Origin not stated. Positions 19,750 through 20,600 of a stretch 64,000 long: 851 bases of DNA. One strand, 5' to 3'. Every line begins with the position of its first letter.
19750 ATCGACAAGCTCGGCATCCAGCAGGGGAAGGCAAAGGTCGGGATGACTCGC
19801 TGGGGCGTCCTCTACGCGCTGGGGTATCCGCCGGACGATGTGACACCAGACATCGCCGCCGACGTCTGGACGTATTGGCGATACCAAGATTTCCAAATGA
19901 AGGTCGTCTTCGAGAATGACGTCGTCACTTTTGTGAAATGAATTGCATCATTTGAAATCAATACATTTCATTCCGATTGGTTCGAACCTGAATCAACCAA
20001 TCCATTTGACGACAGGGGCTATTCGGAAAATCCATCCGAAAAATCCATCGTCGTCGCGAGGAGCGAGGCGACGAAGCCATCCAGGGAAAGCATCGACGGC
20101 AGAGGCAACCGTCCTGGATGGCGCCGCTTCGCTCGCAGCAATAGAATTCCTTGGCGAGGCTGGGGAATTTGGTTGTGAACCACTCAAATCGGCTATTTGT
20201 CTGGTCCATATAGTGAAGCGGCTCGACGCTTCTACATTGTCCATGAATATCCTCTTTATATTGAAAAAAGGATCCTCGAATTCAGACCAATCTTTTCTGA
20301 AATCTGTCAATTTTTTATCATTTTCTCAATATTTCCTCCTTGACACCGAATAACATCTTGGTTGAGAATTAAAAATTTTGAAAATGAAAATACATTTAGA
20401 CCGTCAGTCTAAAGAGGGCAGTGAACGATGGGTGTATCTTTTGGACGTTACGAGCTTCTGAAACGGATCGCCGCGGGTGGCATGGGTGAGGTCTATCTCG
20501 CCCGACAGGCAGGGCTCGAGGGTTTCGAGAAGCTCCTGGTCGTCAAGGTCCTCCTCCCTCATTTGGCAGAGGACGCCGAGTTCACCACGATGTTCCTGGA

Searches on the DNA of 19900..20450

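Call 64: search_rna_families(source=window, start=19900, end=20450, threshold=evalue, max_evalue=5)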
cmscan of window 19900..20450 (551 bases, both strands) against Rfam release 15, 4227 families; matches with E-value up to 5: 3.
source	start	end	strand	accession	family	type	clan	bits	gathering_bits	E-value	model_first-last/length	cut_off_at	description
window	20303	20374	-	RF01605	plasmodium_snoR30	Gene; snRNA; snoRNA; CD-box;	-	20.3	43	2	1-74/74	no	small nucleolar RNA snoR30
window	20262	20315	-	RF01952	SOX2OT_exon2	Gene; lncRNA;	-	13.1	45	2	1-69/69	no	SOX2 overlapping transcript exon 2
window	20322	20411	+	RF01822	RsaJ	Gene; sRNA;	-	11.3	100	4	1-287/287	no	RNA Staph. aureus A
